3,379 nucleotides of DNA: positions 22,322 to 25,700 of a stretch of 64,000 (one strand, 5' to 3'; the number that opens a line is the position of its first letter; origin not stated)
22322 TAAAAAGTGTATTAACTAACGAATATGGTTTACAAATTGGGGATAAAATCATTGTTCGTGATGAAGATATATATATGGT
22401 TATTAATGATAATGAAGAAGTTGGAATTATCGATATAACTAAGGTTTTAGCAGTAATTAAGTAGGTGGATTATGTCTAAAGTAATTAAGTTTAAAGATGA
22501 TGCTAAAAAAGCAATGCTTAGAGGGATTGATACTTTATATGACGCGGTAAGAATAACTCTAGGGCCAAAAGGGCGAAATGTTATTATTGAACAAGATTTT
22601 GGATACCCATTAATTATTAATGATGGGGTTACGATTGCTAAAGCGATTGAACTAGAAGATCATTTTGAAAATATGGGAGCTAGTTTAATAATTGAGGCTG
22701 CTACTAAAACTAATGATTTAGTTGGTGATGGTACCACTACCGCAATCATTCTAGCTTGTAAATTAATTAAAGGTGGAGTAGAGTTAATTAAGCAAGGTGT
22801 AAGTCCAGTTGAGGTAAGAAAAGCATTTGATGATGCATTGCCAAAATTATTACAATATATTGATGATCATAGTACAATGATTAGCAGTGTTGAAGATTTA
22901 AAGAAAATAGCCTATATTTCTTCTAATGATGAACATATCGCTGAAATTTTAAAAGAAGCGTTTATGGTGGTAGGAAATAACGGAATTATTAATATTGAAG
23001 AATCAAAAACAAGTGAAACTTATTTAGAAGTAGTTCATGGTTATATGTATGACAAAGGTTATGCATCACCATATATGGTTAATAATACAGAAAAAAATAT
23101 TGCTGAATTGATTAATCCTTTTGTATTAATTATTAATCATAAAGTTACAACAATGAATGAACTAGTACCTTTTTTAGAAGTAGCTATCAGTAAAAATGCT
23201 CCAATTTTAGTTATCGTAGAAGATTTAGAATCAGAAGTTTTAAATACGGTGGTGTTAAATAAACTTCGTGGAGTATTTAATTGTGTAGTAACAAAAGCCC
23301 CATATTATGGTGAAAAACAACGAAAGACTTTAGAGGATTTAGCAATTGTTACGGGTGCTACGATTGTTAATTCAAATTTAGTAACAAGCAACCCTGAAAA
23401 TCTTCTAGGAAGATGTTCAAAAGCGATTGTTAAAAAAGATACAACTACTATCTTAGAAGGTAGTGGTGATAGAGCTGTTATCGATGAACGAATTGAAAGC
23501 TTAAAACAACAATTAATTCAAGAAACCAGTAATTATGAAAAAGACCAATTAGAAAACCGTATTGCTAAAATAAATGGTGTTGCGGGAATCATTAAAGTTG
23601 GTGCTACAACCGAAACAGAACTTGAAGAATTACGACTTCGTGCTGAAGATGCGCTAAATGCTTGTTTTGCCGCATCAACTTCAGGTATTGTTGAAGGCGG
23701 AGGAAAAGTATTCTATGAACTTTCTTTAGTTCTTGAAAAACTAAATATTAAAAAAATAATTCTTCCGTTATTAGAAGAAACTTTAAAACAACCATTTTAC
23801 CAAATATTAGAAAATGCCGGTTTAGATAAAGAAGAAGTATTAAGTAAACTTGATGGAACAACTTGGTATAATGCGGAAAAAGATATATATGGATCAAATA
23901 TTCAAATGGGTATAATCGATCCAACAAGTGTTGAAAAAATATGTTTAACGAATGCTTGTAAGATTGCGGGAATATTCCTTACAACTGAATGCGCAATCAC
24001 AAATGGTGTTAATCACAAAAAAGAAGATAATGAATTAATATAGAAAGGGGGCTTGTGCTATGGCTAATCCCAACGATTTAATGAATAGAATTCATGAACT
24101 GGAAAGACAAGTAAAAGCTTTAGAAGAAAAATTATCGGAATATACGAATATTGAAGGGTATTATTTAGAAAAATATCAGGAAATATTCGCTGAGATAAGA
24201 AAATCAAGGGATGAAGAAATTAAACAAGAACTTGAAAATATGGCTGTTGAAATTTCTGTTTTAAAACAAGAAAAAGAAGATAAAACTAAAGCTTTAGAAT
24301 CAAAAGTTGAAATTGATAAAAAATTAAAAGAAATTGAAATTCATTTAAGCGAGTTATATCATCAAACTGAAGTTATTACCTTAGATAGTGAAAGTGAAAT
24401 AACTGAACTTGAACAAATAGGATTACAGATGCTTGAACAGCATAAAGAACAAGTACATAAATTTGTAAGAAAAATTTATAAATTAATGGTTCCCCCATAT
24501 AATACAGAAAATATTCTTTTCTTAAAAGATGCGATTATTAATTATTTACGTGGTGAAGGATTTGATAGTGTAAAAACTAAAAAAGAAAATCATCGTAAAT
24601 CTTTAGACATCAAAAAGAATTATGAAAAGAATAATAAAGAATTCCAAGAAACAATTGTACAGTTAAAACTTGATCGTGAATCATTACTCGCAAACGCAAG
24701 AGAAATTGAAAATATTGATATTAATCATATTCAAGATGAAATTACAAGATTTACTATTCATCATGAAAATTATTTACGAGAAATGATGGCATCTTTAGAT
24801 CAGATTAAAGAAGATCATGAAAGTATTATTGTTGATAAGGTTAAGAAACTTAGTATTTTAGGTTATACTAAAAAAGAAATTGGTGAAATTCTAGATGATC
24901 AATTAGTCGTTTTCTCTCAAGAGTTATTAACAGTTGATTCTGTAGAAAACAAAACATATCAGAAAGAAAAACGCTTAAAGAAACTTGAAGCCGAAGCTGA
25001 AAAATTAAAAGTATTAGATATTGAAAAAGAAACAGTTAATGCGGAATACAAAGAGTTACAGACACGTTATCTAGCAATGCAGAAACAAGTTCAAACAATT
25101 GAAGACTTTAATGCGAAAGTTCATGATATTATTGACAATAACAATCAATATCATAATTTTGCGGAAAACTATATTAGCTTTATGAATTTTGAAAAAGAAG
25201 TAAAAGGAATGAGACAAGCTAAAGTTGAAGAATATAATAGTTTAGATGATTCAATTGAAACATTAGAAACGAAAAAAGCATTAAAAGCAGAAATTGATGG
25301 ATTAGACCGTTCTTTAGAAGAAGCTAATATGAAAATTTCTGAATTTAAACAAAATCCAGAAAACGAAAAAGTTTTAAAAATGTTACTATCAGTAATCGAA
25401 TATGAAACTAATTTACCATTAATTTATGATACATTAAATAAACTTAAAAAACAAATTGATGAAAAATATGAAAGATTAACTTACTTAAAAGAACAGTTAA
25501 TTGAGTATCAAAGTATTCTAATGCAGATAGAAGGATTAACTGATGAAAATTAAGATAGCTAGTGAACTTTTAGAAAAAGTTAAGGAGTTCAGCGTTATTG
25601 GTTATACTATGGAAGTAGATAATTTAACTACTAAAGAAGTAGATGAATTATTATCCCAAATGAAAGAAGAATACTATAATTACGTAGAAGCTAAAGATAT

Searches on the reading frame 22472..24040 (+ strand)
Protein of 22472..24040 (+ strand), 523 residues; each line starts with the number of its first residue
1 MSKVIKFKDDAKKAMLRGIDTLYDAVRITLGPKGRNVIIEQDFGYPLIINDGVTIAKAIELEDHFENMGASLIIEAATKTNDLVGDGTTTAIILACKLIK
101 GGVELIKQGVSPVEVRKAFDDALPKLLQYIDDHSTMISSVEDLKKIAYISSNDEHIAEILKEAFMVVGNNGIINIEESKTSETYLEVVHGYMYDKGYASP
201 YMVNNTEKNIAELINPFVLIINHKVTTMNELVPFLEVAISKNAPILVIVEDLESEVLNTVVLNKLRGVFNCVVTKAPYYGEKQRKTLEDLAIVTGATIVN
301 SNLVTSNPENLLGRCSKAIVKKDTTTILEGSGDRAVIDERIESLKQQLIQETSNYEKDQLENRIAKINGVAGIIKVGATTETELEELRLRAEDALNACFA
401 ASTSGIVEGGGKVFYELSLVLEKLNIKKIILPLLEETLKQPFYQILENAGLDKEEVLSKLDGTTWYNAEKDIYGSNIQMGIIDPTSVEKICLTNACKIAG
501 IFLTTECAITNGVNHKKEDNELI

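Call 78: search_solved_structures(query=window:22472-24040:+, max_evalue=1e-10)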
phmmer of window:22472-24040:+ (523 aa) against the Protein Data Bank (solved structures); distinct sequences matched with E-value up to 1e-10: 126 (the best 60 are shown).
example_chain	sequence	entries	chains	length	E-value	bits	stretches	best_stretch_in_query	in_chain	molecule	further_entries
9c0d_A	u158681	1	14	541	7.7e-134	450.2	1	1-510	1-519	Chaperonin GroEL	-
9rwr_A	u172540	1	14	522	2.7e-130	438.5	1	3-511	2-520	Ancestral Fibrobacteres-Chlorobi-Bacteroidetes Group Chaperonin (AFCB)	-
1iok_A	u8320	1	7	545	4.7e-124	418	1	2-511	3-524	CHAPERONIN 60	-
8wuc_A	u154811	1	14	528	7.4e-122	410.7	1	2-510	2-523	Chaperonin GroEL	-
8wu4_A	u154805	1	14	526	1e-121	410.2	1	2-510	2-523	Chaperonin GroEL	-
4pkn_G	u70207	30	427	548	2.4e-119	402.4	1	3-511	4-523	60 kDa chaperonin | Chaperonin GroEL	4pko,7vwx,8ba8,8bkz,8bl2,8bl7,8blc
1aon_A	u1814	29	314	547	2.5e-119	402.4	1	3-511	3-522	GROEL | groEL protein | 60 kDa chaperonin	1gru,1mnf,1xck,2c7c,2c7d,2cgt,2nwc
3c9v_A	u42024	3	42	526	3e-119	402.1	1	3-511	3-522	60 kDa chaperonin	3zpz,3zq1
4hel_A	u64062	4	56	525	3.1e-119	402.1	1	3-511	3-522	60 kDa chaperonin 4 | Chaperonin GroEL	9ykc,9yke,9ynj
2yey_A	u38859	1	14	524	3.4e-119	401.9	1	3-511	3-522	60 KDA CHAPERONIN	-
2eu1_A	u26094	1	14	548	3.9e-119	401.7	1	3-511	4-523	GROEL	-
5opx_A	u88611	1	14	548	3.9e-119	401.7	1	3-511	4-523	60 kDa chaperonin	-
5opw_A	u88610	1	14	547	4.1e-119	401.7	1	3-511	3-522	60 kDa chaperonin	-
1pcq_A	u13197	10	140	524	4.1e-119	401.6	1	3-511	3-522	groEL protein | 60 KDA CHAPERONIN | Chaperonin GroEL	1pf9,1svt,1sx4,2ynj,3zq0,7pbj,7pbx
4wsc_A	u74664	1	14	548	4.1e-119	401.6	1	3-511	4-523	60 kDa chaperonin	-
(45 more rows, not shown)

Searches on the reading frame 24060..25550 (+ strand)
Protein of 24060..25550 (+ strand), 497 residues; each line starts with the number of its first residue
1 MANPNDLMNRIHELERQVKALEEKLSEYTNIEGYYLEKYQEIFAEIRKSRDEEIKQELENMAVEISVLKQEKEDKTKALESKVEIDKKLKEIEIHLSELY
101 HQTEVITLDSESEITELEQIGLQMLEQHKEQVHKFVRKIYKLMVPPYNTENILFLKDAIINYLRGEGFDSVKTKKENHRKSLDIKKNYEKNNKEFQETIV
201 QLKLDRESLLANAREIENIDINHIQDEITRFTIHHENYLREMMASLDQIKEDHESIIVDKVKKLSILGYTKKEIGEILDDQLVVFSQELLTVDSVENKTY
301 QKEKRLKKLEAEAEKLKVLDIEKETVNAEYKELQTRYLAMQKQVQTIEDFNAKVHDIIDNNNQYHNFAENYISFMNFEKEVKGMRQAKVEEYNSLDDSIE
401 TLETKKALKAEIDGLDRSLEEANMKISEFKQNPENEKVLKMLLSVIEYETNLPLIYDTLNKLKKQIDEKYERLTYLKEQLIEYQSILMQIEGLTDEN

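Call 33: find_encoding_contigs(protein=window:24060-25550:+, flank=10000, max_places=1)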
Protein window:24060-25550:+ (497 aa): 5 contigs read that carry it; 1 place shown.
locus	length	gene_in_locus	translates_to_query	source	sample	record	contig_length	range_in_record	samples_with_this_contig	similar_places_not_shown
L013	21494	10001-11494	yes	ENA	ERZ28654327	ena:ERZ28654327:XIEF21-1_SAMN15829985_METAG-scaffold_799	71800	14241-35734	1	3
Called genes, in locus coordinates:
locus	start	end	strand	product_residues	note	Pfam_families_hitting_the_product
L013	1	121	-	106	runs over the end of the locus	PF15731:MqsA_antitoxin (faint), PF01381:HTH_3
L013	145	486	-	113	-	PF06296:RelE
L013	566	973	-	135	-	PF00011:HSP20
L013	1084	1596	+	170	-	-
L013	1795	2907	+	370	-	PF02608:Bmp, PF13407:Peripla_BP_4 (weak)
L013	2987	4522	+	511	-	PF13175:AAA_15 (faint), PF00005:ABC_tran, PF13304:AAA_21 (faint), PF00005:ABC_tran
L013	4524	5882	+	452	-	PF02653:BPD_transp_2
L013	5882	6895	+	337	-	PF02653:BPD_transp_2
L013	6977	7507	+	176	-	PF01470:Peptidase_C15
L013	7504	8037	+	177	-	PF00149:Metallophos, PF12850:Metallophos_2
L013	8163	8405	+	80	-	-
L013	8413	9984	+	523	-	PF00118:Cpn60_TCP1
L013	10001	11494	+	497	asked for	-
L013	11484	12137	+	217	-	PF03483:B3_4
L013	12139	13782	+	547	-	PF00749:tRNA-synt_1c, PF03950:tRNA-synt_1c_C, PF20974:tRNA-synt_1c_C2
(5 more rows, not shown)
